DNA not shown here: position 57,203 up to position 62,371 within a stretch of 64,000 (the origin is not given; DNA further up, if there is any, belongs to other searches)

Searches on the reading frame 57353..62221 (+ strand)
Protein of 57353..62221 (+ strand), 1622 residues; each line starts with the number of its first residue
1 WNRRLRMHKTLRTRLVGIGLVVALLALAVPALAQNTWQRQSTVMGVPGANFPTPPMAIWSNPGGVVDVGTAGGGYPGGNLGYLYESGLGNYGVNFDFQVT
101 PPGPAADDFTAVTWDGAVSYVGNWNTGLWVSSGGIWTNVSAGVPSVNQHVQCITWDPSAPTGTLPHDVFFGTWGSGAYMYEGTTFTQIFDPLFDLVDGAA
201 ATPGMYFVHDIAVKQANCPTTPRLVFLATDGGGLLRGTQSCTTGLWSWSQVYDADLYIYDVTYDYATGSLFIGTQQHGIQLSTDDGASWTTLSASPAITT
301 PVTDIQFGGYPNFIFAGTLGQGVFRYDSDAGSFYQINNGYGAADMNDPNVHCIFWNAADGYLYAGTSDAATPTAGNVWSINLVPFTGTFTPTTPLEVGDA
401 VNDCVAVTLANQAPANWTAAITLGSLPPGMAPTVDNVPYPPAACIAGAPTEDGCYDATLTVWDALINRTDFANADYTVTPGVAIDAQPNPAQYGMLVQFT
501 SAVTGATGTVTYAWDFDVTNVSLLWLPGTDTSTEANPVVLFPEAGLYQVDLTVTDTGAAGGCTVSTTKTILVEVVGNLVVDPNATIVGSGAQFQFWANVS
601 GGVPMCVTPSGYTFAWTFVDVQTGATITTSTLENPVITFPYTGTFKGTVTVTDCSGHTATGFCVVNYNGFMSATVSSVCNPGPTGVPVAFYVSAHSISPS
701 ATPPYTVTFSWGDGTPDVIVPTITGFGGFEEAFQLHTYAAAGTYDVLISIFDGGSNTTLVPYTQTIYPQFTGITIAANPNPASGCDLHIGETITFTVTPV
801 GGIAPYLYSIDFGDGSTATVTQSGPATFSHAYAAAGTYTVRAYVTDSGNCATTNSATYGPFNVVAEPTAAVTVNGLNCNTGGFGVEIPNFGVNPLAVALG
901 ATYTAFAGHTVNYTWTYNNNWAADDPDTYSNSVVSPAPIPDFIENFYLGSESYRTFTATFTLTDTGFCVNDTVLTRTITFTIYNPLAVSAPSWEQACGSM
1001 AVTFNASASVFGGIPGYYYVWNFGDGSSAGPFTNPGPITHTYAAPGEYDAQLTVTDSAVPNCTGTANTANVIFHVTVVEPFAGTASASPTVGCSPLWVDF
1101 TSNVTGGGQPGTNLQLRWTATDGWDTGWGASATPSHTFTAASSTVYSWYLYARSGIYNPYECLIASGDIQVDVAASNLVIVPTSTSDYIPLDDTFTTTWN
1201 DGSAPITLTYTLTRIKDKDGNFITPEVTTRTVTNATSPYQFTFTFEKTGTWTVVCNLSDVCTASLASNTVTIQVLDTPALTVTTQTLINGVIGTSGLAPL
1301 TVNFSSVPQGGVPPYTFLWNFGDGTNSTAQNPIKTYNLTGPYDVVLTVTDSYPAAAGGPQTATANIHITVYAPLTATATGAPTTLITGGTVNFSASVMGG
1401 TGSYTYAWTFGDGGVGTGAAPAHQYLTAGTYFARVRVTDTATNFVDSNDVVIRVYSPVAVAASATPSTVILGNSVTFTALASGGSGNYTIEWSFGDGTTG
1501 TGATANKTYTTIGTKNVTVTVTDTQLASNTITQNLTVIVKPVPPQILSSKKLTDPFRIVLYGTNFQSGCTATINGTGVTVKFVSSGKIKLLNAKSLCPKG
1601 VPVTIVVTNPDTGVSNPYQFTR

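Call 76: search_protein_families(library=pfam, proteins=[window:57353-62221:+], max_evalue=0.0001)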
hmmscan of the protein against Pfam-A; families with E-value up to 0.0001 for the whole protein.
window:57353-62221:+ (1622 aa): 2 families
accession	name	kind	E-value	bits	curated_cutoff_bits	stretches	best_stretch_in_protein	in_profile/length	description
PF18911.6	PKD_4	-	1.9e-67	223.8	27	6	985-1059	4-74/85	PKD domain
PF00801.26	PKD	-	1.7e-58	195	23.5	6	1001-1057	16-68/80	PKD domain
